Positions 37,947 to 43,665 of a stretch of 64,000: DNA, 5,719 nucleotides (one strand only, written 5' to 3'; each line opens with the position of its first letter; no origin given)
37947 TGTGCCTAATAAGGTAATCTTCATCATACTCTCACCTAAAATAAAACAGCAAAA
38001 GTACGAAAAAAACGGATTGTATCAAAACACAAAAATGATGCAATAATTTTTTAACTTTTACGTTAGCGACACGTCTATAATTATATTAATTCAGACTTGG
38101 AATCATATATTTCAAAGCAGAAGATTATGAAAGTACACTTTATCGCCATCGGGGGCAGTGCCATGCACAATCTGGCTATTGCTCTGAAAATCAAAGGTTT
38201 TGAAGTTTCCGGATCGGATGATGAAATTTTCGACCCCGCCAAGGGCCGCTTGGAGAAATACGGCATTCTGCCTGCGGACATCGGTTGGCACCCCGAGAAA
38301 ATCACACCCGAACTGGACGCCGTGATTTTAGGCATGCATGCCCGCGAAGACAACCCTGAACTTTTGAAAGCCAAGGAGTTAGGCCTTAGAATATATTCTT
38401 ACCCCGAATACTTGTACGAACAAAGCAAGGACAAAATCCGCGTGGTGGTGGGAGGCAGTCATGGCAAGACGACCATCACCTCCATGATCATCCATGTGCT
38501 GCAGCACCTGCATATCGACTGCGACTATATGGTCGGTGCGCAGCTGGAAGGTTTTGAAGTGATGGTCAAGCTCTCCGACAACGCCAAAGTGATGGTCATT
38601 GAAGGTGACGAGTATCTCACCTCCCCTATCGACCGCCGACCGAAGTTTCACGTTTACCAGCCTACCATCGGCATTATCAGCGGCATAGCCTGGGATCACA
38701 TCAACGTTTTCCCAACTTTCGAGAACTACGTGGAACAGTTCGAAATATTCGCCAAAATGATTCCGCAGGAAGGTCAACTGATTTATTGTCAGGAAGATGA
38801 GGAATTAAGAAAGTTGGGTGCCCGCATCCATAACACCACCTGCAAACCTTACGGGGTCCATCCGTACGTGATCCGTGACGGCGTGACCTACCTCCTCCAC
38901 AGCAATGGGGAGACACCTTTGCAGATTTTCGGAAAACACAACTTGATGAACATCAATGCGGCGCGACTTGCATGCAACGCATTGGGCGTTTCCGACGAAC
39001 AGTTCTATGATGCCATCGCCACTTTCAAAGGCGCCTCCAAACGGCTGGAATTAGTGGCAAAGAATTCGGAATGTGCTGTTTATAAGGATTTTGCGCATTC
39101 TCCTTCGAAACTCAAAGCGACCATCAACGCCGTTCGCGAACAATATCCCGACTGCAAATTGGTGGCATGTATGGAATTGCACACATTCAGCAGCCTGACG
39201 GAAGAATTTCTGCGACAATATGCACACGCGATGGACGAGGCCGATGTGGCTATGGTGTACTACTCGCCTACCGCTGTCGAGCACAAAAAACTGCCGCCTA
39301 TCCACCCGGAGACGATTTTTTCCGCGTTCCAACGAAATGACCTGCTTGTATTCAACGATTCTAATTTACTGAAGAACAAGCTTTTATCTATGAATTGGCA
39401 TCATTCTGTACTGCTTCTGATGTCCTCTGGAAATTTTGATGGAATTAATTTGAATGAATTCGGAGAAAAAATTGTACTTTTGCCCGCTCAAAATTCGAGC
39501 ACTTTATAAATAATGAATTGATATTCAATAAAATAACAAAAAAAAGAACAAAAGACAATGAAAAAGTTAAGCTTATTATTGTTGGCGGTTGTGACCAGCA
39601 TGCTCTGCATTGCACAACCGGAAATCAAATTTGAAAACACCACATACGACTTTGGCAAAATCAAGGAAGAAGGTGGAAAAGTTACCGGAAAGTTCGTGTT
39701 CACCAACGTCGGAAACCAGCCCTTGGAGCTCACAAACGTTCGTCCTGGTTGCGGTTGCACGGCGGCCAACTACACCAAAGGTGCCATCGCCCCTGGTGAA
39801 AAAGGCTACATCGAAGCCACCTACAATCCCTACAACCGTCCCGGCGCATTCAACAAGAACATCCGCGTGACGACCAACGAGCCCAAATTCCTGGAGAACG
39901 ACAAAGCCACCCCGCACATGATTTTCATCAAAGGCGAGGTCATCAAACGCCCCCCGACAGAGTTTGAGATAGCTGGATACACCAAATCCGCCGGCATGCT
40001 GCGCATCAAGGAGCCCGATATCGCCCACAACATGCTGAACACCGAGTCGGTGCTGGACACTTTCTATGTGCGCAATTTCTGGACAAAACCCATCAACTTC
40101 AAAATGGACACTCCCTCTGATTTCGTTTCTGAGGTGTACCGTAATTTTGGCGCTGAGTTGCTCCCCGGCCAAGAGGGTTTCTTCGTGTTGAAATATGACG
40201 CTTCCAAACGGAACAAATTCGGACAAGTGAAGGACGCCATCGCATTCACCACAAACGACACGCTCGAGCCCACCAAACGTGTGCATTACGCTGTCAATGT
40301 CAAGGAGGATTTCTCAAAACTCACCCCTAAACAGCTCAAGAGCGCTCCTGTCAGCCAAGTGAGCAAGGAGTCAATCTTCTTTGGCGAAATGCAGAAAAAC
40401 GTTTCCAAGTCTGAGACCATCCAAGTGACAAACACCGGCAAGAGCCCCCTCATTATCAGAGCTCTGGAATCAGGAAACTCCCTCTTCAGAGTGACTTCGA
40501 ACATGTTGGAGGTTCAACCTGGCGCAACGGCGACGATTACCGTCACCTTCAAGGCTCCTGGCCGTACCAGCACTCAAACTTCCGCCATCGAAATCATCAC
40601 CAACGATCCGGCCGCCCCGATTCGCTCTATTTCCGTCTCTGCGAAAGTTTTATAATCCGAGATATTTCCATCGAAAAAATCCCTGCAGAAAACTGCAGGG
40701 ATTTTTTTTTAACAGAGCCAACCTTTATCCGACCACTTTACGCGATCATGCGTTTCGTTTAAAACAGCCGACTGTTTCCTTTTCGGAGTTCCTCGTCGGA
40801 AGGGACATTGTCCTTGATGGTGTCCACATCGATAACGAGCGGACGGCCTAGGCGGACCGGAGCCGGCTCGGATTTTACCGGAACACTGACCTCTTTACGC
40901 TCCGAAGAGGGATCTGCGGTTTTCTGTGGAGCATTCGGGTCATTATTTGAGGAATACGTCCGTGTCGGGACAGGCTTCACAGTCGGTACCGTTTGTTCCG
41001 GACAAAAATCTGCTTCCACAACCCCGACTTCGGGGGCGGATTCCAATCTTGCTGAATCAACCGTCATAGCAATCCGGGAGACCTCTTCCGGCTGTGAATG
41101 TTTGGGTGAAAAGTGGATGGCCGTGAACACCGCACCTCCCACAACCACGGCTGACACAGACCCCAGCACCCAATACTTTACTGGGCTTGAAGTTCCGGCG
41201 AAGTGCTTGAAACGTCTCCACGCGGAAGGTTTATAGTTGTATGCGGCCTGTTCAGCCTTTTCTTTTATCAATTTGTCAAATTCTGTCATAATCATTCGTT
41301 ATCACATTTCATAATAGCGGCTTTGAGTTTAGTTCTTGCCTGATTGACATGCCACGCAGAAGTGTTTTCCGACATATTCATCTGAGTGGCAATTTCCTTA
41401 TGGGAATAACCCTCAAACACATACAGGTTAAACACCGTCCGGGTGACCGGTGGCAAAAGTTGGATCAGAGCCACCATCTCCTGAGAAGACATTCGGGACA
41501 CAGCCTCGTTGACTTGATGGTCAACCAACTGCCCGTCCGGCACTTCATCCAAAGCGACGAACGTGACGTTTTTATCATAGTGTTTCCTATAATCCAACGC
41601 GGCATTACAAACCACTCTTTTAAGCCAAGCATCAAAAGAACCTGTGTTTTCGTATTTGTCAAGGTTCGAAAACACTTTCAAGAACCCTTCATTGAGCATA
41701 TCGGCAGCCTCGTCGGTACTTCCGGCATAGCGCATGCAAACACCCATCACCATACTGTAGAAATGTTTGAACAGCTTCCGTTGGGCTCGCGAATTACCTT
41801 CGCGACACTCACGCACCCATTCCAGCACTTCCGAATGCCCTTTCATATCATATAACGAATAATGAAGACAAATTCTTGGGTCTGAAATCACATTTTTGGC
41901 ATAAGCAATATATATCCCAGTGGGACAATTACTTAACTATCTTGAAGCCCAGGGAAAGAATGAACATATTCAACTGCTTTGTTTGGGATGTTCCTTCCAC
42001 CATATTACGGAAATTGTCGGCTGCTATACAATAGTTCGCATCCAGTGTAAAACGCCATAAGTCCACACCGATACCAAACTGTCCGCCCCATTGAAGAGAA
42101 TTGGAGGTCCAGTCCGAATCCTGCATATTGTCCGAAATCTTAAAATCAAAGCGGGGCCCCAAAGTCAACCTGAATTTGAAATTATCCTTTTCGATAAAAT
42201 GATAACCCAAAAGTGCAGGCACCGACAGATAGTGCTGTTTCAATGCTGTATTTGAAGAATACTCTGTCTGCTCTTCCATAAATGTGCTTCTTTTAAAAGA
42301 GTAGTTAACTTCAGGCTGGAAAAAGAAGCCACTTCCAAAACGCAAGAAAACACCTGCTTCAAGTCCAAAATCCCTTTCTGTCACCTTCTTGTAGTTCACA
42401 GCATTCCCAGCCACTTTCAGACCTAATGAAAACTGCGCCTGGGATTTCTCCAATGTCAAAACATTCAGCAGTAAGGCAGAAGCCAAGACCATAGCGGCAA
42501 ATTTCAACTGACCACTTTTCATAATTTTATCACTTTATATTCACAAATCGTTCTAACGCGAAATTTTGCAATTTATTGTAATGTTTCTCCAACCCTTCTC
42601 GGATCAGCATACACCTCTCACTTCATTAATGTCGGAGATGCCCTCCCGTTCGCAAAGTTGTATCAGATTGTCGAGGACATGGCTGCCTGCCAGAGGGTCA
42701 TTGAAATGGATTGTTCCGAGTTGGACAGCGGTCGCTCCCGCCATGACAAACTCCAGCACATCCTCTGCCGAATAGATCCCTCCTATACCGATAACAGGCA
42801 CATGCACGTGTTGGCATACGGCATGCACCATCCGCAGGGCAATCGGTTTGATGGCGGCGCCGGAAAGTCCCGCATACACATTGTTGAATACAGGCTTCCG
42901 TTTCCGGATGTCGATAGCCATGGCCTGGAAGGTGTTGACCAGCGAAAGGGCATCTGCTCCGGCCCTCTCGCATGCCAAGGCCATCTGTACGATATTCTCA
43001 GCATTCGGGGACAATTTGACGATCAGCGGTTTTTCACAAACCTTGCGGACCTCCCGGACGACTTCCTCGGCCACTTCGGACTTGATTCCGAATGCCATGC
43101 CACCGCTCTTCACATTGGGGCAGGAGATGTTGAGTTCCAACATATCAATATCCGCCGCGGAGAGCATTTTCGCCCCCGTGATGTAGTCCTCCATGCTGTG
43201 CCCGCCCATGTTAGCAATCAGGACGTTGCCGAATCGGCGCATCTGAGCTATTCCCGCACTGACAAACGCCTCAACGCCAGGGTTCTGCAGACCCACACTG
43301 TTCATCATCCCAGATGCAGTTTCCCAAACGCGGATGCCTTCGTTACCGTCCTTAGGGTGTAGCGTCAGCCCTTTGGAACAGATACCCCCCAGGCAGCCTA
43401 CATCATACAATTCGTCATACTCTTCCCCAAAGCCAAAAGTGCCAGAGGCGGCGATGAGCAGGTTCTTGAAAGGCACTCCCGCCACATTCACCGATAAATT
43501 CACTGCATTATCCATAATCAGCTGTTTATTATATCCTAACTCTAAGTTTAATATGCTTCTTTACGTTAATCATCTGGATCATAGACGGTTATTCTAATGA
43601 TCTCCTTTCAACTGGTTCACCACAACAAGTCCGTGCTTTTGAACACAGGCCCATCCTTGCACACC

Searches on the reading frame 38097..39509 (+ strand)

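Call 9: search_protein_families(library=pfam, proteins=[window:38097-39509:+], max_evalue=0.001)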
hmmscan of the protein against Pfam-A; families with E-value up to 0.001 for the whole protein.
window:38097-39509:+ (470 aa): 3 families
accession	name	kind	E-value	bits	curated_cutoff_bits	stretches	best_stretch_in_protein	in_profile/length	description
PF08245.18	Mur_ligase_M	-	2.8e-14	54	24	1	118-292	1-199/200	Mur ligase middle domain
PF01225.30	Mur_ligase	-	9e-12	45.6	21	1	12-110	1-91/95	Mur ligase family, catalytic domain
PF02875.26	Mur_ligase_C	-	1.7e-08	35.8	28.4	1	316-445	2-127/127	Mur ligase, glutamate ligase domain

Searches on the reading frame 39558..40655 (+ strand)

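Call 9: search_protein_families(library=pfam, proteins=[window:39558-40655:+], max_evalue=0.001)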
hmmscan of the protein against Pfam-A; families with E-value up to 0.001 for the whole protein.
window:39558-40655:+ (365 aa): 7 families
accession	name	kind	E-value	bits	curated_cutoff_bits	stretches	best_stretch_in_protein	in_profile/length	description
PF07610.17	DUF1573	-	2e-45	153.2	26.1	2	23-110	1-87/98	Protein of unknown function (DUF1573)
PF22544.2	HYDIN_VesB_CFA65-like_Ig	-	5.2e-31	107.3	25.5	2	21-108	1-88/100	HYDIN/CFA65/VesB-like, Ig-like domain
PF15780.11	ASH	-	1.4e-09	38.4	27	1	271-351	12-93/98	Abnormal spindle-like microcephaly-assoc'd, ASPM-SPD-2-Hydin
PF22073.2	Cep192_D4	-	3.4e-07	30.9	35.5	1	268-349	6-95/112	Cep192 domain 4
PF00635.32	Motile_Sperm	-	5e-06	26.8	25.9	1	270-337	7-73/109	MSP (Major sperm protein) domain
PF24507.1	Ig_CFAP65_4th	-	9.1e-06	26.4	27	0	287-333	1-48/76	CFAP65, fourth Ig-like domain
PF22067.2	Cep192_D3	-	1.4e-05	25.6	27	1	279-347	14-83/99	Cep192 domain 3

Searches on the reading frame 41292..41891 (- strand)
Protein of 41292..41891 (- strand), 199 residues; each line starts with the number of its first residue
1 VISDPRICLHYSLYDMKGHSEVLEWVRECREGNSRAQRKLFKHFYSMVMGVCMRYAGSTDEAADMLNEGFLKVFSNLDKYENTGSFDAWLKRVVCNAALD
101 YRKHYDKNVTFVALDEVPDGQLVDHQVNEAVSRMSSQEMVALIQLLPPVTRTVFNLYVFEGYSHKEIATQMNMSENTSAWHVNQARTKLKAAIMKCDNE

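Call 9: search_protein_families(library=pfam, proteins=[window:41292-41891:-], max_evalue=0.001)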
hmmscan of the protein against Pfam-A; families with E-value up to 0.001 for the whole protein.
window:41292-41891:- (199 aa): 5 families
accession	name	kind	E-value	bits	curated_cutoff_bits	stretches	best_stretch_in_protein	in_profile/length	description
PF04542.20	Sigma70_r2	-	4.2e-14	52.5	24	1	40-104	1-67/71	Sigma-70 region 2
PF08281.18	Sigma70_r4_2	-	5.6e-14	52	25.7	1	137-189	2-54/54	Sigma-70, region 4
PF07638.17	Sigma70_ECF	-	9.8e-10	39.1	21.1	1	20-192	2-182/185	ECF sigma factor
PF04545.22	Sigma70_r4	-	1.3e-05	25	24.1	1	143-190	2-49/50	Sigma-70, region 4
PF00196.25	GerE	-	2.1e-05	24.5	23.5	1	157-191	13-47/57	Bacterial regulatory proteins, luxR family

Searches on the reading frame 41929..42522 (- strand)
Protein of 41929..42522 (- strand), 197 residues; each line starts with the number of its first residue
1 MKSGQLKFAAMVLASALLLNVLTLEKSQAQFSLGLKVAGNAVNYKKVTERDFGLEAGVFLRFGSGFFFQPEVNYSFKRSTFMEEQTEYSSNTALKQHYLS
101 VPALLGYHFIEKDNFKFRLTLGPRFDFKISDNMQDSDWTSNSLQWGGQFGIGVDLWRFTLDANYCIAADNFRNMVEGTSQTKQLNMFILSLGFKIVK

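Call 9: search_protein_families(library=pfam, proteins=[window:41929-42522:-], max_evalue=0.001)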
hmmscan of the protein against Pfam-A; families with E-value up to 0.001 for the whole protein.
window:41929-42522:- (197 aa): 3 families
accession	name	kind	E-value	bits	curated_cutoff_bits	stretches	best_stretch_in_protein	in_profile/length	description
PF13568.12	OMP_b-brl_2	-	1.3e-18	68.2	27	1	30-167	3-169/175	Outer membrane protein beta-barrel domain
PF13505.12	OMP_b-brl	-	8.5e-10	39.5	28.7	1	12-167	2-153/175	Outer membrane protein beta-barrel domain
PF06629.18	MipA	-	7.9e-05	23.3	24.2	0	66-177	19-112/221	MltA-interacting protein MipA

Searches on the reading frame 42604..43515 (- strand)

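Call 9: search_protein_families(library=pfam, proteins=[window:42604-43515:-], max_evalue=0.001)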
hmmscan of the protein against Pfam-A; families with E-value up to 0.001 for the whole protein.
window:42604-43515:- (303 aa): 4 families
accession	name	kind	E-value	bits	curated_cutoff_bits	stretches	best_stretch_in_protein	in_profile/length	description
PF01180.27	DHO_dh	-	9.6e-74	248.6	27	1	7-286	2-289/291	Dihydroorotate dehydrogenase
PF01207.24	Dus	-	4.2e-09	36.4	20.4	1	103-274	60-221/311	Dihydrouridine synthase (Dus)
PF00977.27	His_biosynth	-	3.1e-05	24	23.6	1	222-275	57-110/228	Histidine biosynthesis protein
PF03060.21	NMO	-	4.8e-05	23.3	28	1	227-268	182-223/331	Nitronate monooxygenase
